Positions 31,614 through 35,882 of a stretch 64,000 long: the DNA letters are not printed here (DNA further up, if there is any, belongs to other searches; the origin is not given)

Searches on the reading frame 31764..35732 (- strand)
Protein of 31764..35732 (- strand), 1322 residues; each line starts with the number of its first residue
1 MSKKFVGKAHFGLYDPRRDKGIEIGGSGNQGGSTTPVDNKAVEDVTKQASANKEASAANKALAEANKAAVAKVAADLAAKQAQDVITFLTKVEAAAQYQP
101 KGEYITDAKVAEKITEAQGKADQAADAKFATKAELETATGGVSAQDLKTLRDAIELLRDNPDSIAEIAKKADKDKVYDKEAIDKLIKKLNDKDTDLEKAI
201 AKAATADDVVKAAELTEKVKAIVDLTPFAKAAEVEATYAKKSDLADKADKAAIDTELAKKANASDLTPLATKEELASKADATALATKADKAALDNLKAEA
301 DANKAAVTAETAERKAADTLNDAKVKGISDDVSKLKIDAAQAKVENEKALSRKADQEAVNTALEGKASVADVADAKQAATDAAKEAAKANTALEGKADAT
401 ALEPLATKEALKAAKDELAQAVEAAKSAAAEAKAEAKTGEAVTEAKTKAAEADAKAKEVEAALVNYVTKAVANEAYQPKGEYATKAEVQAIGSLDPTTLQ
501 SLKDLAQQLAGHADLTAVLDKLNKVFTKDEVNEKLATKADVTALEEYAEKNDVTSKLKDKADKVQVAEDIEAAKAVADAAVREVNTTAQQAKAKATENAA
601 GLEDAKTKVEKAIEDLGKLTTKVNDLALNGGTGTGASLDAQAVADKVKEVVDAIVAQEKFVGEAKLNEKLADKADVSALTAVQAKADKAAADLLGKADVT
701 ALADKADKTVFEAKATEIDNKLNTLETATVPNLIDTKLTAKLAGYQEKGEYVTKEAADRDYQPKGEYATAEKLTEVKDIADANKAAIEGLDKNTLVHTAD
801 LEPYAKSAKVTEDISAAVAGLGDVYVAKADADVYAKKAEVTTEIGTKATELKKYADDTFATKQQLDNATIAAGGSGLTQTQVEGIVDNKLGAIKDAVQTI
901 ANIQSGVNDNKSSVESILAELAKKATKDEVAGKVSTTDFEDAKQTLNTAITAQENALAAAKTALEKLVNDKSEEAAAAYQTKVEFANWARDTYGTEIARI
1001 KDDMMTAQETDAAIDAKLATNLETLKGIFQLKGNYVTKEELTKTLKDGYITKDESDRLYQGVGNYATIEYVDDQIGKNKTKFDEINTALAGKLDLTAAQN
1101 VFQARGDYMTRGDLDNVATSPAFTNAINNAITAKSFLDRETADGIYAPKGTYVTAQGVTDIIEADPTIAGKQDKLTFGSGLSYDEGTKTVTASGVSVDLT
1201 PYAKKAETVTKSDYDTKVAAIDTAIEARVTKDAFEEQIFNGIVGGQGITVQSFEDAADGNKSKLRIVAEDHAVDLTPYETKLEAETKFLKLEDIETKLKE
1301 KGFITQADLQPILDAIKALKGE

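Call 68: search_protein_families(library=pfam, proteins=[window:31764-35732:-], max_evalue=0.01)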
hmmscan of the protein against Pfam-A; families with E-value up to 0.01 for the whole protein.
window:31764-35732:- (1322 aa): 1 family
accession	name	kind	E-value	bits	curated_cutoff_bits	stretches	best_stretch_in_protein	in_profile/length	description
PF16043.11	DUF4795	-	0.0033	17.3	34.8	1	905-974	52-121/208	Domain of unknown function (DUF4795)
